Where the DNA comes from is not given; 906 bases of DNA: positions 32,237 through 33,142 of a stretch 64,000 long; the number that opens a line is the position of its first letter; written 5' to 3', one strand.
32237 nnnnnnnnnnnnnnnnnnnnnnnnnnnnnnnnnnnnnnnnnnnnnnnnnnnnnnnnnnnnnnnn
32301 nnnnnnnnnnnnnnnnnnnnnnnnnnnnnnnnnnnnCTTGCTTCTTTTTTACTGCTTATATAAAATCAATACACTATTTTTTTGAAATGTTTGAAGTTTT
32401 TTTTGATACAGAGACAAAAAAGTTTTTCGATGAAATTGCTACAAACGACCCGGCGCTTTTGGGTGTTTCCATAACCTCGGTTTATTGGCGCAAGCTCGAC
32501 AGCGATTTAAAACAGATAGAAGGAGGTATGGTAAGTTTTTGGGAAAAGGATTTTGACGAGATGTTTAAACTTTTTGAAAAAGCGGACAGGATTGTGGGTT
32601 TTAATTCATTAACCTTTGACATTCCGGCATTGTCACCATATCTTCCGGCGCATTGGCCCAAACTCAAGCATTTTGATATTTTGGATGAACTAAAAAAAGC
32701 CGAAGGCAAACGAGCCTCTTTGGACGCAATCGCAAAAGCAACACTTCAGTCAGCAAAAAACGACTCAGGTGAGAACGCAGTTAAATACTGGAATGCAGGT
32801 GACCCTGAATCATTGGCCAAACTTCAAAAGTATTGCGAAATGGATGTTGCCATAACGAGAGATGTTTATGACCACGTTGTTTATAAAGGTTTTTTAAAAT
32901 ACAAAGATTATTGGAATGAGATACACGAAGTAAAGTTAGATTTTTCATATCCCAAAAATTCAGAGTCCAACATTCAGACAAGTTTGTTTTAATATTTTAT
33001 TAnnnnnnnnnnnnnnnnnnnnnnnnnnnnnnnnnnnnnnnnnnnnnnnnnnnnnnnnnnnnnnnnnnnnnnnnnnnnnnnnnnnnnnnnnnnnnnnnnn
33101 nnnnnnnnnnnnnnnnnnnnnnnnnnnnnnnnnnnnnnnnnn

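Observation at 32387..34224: Operon pairing a DEDDy exonuclease, MsrB and a stand-alone Cas4-like Fe-S nuclease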

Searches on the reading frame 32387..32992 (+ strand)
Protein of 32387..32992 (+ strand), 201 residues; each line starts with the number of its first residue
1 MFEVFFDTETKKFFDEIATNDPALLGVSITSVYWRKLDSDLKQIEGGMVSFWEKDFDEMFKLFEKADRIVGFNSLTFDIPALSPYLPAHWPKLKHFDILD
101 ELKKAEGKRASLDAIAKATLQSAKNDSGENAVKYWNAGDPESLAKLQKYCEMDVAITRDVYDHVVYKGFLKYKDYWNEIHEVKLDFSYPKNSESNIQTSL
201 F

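Call 3: search_protein_families(library=pfam, proteins=[window:32387-32992:+], max_evalue=0.01)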
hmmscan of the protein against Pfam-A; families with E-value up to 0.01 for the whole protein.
window:32387-32992:+ (201 aa): 2 families
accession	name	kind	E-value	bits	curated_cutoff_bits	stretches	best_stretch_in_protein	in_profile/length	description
PF13482.12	RNase_H_2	-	7.1e-13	49.3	22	1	4-164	1-164/165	RNase_H superfamily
PF10108.15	DNA_pol_B_exo2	-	1.2e-09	38.7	24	1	94-184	104-194/213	Predicted 3'-5' exonuclease related to the exonuclease domain of PolB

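Call 4: search_protein_families(library=ncbifam, proteins=[window:32387-32992:+], max_evalue=0.01)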
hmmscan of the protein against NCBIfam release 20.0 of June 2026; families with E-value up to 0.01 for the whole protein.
window:32387-32992:+ (201 aa): 0 families

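Call 16: find_homologous_proteins(query=window:32387-32992:+)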
Query window:32387-32992:+ (201 aa): 904 proteins with E <= 0.001 among 1092 candidates; the best 120 are listed.
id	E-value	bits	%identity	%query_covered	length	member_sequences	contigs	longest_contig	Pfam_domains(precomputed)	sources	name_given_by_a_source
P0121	1.9e-131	454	100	100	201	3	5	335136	PF13482.13,PF10108.16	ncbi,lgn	-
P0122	2.1e-111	389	86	100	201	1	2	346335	PF13482.13,PF10108.16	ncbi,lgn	-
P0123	3.2e-111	388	84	100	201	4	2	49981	PF13482.13,PF10108.16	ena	-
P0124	6.9e-104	364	77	100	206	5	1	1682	PF13482.13,PF10108.16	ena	-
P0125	7.3e-104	364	78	100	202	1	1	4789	PF13482.13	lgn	-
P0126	2.0e-102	359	79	100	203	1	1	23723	PF13482.13,PF10108.16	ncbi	-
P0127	7.6e-102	357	78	100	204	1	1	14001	PF13482.13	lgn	-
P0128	4.7e-100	352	77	100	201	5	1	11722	PF13482.13,PF10108.16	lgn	-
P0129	4.0e-99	349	76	100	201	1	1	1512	PF13482.13,PF10108.16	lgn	-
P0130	8.7e-99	347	77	100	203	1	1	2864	PF13482.13,PF10108.16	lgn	-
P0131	1.9e-98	346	76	100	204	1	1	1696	PF13482.13,PF10108.16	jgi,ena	-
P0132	2.9e-98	346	75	100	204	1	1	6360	PF13482.13,PF10108.16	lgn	-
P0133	3.0e-98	346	75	100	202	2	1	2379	PF13482.13,PF10108.16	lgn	-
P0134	6.5e-98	345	75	100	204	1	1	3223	PF13482.13,PF10108.16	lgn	-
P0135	1.1e-97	344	77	100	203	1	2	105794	PF13482.13,PF10108.16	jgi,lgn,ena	-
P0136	1.3e-97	344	75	100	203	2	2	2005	PF13482.13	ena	-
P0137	1.4e-97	344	73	100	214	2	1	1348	PF13482.13,PF10108.16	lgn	-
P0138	2.2e-97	343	76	100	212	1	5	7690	PF13482.13,PF10108.16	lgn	-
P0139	2.3e-97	343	76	100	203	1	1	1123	PF13482.13,PF10108.16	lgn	-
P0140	4.9e-97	342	73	100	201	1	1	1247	PF13482.13,PF10108.16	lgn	-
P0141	5.8e-97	341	75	100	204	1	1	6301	PF13482.13,PF10108.16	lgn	-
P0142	9.0e-97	341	74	100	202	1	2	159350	PF13482.13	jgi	jgi:DEAD/DEAH box helicase domain-containing protein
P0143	9.9e-97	341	75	100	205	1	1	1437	PF13482.13,PF10108.16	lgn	-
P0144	1.2e-96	340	74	100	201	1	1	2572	PF13482.13,PF10108.16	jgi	jgi:DEAD/DEAH box helicase domain-containing protein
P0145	1.4e-96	340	75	100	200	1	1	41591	PF13482.13,PF10108.16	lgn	-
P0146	1.7e-96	340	74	100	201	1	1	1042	PF13482.13,PF10108.16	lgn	-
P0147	1.9e-96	340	76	100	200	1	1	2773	PF13482.13,PF10108.16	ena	-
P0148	4.1e-96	339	75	100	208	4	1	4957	PF13482.13,PF10108.16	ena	-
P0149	4.2e-96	339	72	100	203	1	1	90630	PF13482.13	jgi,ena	-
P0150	4.6e-96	339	75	100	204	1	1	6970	PF13482.13,PF10108.16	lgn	-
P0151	5.7e-96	338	75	100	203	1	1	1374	PF13482.13,PF10108.16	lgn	-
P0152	6.0e-96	338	75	100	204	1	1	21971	PF13482.13,PF10108.16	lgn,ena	-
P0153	8.6e-96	338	74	100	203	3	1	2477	PF13482.13,PF10108.16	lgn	-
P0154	8.6e-96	338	75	100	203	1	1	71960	PF13482.13,PF10108.16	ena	-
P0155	1.2e-95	337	74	100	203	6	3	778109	PF13482.13,PF10108.16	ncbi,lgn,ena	-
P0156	1.3e-95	337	74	100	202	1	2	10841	PF13482.13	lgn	-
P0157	1.8e-95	337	75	100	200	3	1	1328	PF13482.13,PF10108.16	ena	-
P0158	2.0e-95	336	73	100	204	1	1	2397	PF13482.13,PF10108.16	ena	-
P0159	2.5e-95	336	76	100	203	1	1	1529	PF13482.13,PF10108.16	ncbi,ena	-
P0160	2.7e-95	336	73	100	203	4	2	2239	PF13482.13,PF10108.16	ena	-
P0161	2.9e-95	336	73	100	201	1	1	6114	PF13482.13,PF10108.16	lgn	-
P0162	3.3e-95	336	73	100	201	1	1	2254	PF13482.13,PF10108.16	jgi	-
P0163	3.6e-95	336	74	100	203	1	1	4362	PF13482.13,PF10108.16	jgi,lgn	jgi:DEAD/DEAH box helicase domain-containing protein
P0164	3.9e-95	336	73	100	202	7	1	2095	PF13482.13,PF10108.16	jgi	jgi:DEAD/DEAH box helicase domain-containing protein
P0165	4.1e-95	335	74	100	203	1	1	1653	PF13482.13,PF10108.16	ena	-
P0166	4.3e-95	335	75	100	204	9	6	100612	PF13482.13,PF10108.16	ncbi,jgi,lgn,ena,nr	ncbi:MAG TPA: ribonuclease H-like domain-containing protein [Candidatus Saccharimonadales bacterium]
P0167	5.0e-95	335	74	100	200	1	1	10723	PF13482.13,PF10108.16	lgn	-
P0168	5.5e-95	335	74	100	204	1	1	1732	PF13482.13,PF10108.16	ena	-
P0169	6.1e-95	335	74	100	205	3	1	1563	PF01612.27,PF13482.13,PF10108.16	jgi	jgi:DEAD/DEAH box helicase domain-containing protein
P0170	6.2e-95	335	74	100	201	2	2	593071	PF13482.13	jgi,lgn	jgi:DEAD/DEAH box helicase domain-containing protein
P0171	6.3e-95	335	72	100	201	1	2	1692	PF13482.13,PF10108.16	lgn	-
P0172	6.4e-95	335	75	100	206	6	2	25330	PF13482.13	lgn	-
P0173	8.6e-95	334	75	100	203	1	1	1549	PF13482.13,PF10108.16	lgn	-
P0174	8.7e-95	334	76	100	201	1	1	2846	PF13482.13,PF10108.16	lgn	-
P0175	9.3e-95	334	74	100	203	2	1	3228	PF13482.13,PF10108.16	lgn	-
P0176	9.5e-95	334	74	100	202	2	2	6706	PF13482.13,PF10108.16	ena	-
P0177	1.0e-94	334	76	100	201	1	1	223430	PF13482.13,PF10108.16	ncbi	-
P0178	1.1e-94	334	74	100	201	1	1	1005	PF13482.13,PF10108.16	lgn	-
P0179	1.1e-94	334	73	100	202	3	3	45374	PF13482.13,PF10108.16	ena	-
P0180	1.2e-94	334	76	100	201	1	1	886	PF13482.13,PF10108.16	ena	-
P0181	1.2e-94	334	73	100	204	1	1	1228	PF13482.13,PF10108.16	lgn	-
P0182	1.2e-94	334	74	100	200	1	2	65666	PF13482.13,PF10108.16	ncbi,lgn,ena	-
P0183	1.4e-94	334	72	100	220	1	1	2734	PF13482.13,PF10108.16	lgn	-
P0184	1.6e-94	334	74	100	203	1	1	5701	PF13482.13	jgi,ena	-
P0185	1.6e-94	334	75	100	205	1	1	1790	PF13482.13,PF10108.16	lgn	-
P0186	2.0e-94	333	74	100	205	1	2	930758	PF13482.13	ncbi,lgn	-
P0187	2.0e-94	333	73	100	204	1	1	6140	PF13482.13,PF10108.16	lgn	-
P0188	2.2e-94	333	74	100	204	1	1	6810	PF13482.13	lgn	-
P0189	2.2e-94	333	72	100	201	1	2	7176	PF13482.13,PF10108.16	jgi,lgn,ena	-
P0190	2.4e-94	333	75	100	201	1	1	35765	PF13482.13,PF10108.16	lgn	-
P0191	2.4e-94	333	72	100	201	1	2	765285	PF13482.13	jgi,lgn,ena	-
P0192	2.5e-94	333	73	100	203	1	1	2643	PF13482.13,PF10108.16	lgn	-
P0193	2.5e-94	333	74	100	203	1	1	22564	PF13482.13,PF10108.16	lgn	-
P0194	2.6e-94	333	74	100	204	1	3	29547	PF13482.13,PF10108.16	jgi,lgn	-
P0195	2.7e-94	333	73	100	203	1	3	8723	PF13482.13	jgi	jgi:DEAD/DEAH box helicase domain-containing protein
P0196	2.9e-94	333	74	100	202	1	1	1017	PF13482.13,PF10108.16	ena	-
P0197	3.0e-94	333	74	100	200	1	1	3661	PF13482.13,PF10108.16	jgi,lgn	jgi:DEAD/DEAH box helicase domain-containing protein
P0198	3.0e-94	333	73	100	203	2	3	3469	PF13482.13,PF10108.16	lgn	-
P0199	3.0e-94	333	73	100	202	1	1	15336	PF13482.13,PF10108.16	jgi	-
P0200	3.1e-94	333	74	100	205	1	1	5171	PF13482.13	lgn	-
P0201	3.6e-94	332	74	100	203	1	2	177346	PF13482.13,PF10108.16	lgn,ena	-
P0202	6.2e-94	332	72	100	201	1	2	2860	PF13482.13,PF10108.16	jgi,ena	jgi:DEAD/DEAH box helicase domain-containing protein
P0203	6.4e-94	332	72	100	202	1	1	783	PF13482.13,PF10108.16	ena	-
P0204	7.5e-94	331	75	100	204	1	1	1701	PF13482.13,PF10108.16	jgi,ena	-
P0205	8.8e-94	331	72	100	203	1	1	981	PF13482.13,PF10108.16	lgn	-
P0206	8.9e-94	331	72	100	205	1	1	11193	PF13482.13,PF10108.16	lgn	-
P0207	8.9e-94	331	75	100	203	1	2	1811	PF13482.13,PF10108.16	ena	-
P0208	9.9e-94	331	72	100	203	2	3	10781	PF13482.13,PF10108.16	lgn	-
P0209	1.0e-93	331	72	100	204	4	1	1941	PF13482.13,PF10108.16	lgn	-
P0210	1.1e-93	331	72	100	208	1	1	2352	PF13482.13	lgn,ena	-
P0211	1.1e-93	331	73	100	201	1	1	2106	PF13482.13,PF10108.16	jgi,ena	-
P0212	1.1e-93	331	74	100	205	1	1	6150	PF13482.13,PF10108.16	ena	-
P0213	1.2e-93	331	72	100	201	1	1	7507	PF13482.13,PF10108.16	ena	-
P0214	1.3e-93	331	74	100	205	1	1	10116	PF13482.13,PF10108.16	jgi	jgi:DEAD/DEAH box helicase domain-containing protein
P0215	1.4e-93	330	74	100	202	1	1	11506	PF13482.13,PF10108.16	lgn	-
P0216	1.4e-93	330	74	100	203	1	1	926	PF13482.13,PF10108.16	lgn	-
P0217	1.9e-93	330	73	100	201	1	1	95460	PF13482.13,PF10108.16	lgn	-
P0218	2.2e-93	330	72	100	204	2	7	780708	PF13482.13,PF10108.16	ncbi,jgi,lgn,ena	ncbi:MAG: ribonuclease H-like domain-containing protein [Candidatus Microgenomates bacterium]|jgi:DE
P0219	2.4e-93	330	74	100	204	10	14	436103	PF13482.13,PF10108.16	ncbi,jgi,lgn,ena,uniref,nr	ncbi:MAG: hypothetical protein UU12_C0008G0019 [Candidatus Woesebacteria bacterium GW2011_GWA2_40_7b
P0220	2.7e-93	330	72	100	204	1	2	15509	PF13482.13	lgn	-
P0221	2.8e-93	329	73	99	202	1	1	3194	PF13482.13,PF10108.16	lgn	-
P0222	2.8e-93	329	72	100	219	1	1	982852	PF13482.13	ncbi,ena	-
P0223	3.1e-93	329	73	100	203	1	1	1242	PF13482.13,PF10108.16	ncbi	-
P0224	3.3e-93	329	74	100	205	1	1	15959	PF13482.13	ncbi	-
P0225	3.4e-93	329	73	100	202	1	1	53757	PF13482.13,PF10108.16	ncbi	-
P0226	3.6e-93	329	74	100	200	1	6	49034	PF13482.13,PF10108.16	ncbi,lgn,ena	ncbi:MAG: ribonuclease H-like domain-containing protein [Patescibacteria group bacterium]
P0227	4.1e-93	329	73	100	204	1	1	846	PF13482.13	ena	-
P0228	4.7e-93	329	74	100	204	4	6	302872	PF13482.13,PF10108.16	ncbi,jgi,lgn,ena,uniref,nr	ncbi:MAG: DEAD/DEAH box helicase domain protein [Microgenomates group bacterium GW2011_GWC1_39_7b]|u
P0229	4.8e-93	329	72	100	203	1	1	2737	PF13482.13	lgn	-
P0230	5.1e-93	329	75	100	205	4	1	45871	PF13482.13,PF10108.16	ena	-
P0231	5.5e-93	329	74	100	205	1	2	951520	PF13482.13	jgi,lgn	jgi:DEAD/DEAH box helicase domain-containing protein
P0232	5.8e-93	328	72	100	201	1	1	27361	PF13482.13,PF10108.16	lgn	-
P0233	5.8e-93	328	74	100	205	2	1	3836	PF13482.13,PF10108.16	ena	-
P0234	6.4e-93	328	73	100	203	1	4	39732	PF13482.13,PF10108.16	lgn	-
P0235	7.0e-93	328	72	100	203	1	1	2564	PF13482.13,PF10108.16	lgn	-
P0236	7.3e-93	328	72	100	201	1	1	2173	PF13482.13,PF10108.16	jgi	jgi:DEAD/DEAH box helicase domain-containing protein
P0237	7.5e-93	328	72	100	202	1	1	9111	PF13482.13,PF10108.16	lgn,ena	-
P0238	7.6e-93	328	72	100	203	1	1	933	PF13482.13,PF10108.16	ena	-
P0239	8.2e-93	328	74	100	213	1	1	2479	PF13482.13,PF10108.16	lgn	-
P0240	1.1e-92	328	74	100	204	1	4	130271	PF13482.13,PF10108.16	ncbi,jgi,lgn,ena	-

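Call 17: search_solved_structures(query=window:32387-32992:+, max_evalue=1, show_alignments=2)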
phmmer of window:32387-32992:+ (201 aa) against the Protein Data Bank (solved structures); distinct sequences matched with E-value up to 1: 0.

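Call 52: predict_structure(alignment_id=A2)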
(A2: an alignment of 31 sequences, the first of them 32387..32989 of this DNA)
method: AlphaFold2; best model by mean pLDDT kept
length: 201 residues; sequences in the alignment: 31
mean_pLDDT: 86.8   pTM: 0.85
mean pLDDT of the five models: 86.8, 83.4, 82.4, 81.0, 76.8
residues with pLDDT >= 90: 109; 70-90: 76; 50-70: 4; < 50: 12
segments of 3 or more residues with pLDDT < 50: 190-201
pLDDT, mean of each block of 10 residues (from residue 1): 95 84 92 95 96 94 93 91 85 86 84 91 80 95 97 96 88 87 70 42 45
secondary structure, 60 per line:
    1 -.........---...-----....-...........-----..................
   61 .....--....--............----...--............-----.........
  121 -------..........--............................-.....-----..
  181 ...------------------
elements in order: E2-10 H22-25 E27-37 E43-52 H53-65 E68-71 H74-85 E95-97 H98-106 H112-120 H128-137 H140-167 E169-173 E179-183

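Call 56: fold_search(model_id=the predicted structure, library=pdb)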
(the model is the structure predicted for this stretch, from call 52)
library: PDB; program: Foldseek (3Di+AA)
matches with E <= 10: 418; with E <= 0.001: 17
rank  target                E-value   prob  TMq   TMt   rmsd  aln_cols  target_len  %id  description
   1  8ywi_A                9.9e-05  1.00  0.57  0.14   5.0       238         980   15  The structure of ASFV DNA polymerase in replicating state (released 2025-02-05)
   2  6p1h_A                1.1e-04  1.00  0.61  0.15   4.0       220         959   15  Cryo-EM Structure of DNA Polymerase Delta Holoenzyme (released 2019-10-02)
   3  3v9x_B                4.6e-04  1.00  0.45  0.43   7.6       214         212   14  Crystal structure of RNase T in complex with a preferred ssDNA (AAA) with two Mg in the active site (released 2012-07-11)
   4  3v9u_D                4.9e-04  1.00  0.48  0.46   8.0       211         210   14  Crystal structure of RNase T in complex with a preferred ssDNA (AAT) with two Mg in the active site (released 2012-07-11)
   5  3v9w_D                4.9e-04  1.00  0.45  0.43   7.7       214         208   13  Crystal structure of RNase T in complex with a preferred ssDNA (TTA) with two Mg in the active site (released 2012-07-11)
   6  3nh1_A                5.5e-04  1.00  0.44  0.43   7.8       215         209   13  Crystal structure of RNase T in complex with a preferred ssDNA (TAGG) with two Mg in the active site (released 2011-02-16)
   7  3ngy_C                5.9e-04  1.00  0.48  0.52   6.4       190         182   15  Crystal structure of RNase T (E92G mutant) (released 2011-02-16)
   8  3v9u_A                6.3e-04  1.00  0.49  0.48   5.4       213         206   15  Crystal structure of RNase T in complex with a preferred ssDNA (AAT) with two Mg in the active site (released 2012-07-11)
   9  3nh0_A                6.7e-04  1.00  0.47  0.46   8.2       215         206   15  Crystal structure of RNase T in complex with a non-preferred ssDNA (AAC) (released 2011-02-16)
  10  3ngz_A                6.7e-04  1.00  0.47  0.46   5.6       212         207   14  Crystal structure of RNase T in complex with a non-preferred ssDNA (GC) with one Mg in the active site (released 2011-02-16)
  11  3ngz_B                7.1e-04  1.00  0.46  0.46   5.4       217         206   14  Crystal structure of RNase T in complex with a non-preferred ssDNA (GC) with one Mg in the active site (released 2011-02-16)
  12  3v9x_A                7.1e-04  1.00  0.45  0.44   7.6       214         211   14  Crystal structure of RNase T in complex with a preferred ssDNA (AAA) with two Mg in the active site (released 2012-07-11)
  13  3va3_B                7.6e-04  1.00  0.49  0.48   6.9       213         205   15  Crystal structure of RNase T in complex with a duplex DNA product (stem loop DNA with 2 nucleotide 3' overhang) (released 2012-07-11)
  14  3v9x_C                7.6e-04  1.00  0.47  0.47   5.9       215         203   14  Crystal structure of RNase T in complex with a preferred ssDNA (AAA) with two Mg in the active site (released 2012-07-11)
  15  3v9w_C                8.1e-04  1.00  0.48  0.47   5.5       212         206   14  Crystal structure of RNase T in complex with a preferred ssDNA (TTA) with two Mg in the active site (released 2012-07-11)
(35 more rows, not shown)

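Call 60: search_protein_families(library=padloc, proteins=[window:32387-32992:+], max_evalue=0.01)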
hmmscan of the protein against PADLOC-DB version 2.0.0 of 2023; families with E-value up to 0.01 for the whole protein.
window:32387-32992:+ (201 aa): 0 families

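Call 64: find_encoding_contigs(protein=P0219, flank=8000, max_places=4)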
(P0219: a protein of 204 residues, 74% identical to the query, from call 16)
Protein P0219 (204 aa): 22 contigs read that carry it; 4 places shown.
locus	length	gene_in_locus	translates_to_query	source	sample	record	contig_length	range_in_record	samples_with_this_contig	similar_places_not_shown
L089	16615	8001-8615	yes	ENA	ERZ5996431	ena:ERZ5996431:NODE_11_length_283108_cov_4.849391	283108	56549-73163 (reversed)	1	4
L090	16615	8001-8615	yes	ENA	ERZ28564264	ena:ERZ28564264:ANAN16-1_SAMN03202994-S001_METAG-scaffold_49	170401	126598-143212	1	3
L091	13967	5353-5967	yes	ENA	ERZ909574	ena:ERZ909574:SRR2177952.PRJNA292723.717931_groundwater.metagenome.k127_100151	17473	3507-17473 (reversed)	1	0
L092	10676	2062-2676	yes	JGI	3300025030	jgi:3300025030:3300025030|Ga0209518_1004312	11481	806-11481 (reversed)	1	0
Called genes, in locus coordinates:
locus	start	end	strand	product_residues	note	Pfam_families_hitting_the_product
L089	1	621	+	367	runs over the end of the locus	PF00534:Glycos_transf_1, PF13692:Glyco_trans_1_4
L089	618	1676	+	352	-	PF00483:NTP_transferase, PF22640:ManC_GMP_beta-helix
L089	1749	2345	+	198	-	PF02397:Bac_transf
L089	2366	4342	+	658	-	PF13196:DUF4012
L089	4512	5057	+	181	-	PF11967:RecO_N, PF02565:RecO_C (weak)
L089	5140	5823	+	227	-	PF02535:Zip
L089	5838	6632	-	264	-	PF02698:DUF218 (weak)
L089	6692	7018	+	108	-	-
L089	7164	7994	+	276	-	PF02498:Bro-N (weak)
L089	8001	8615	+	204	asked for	PF13482:RNase_H_2, PF10108:DNA_pol_B_exo2 (faint)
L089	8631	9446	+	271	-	-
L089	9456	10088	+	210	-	-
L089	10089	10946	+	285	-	PF12705:PDDEXK_1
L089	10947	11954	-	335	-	PF03816:LytR_cpsA_psr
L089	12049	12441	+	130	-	PF03073:TspO_MBR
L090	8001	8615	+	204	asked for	PF13482:RNase_H_2, PF10108:DNA_pol_B_exo2 (faint)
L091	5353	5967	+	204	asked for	PF13482:RNase_H_2, PF10108:DNA_pol_B_exo2 (faint)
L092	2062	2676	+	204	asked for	PF13482:RNase_H_2, PF10108:DNA_pol_B_exo2 (faint)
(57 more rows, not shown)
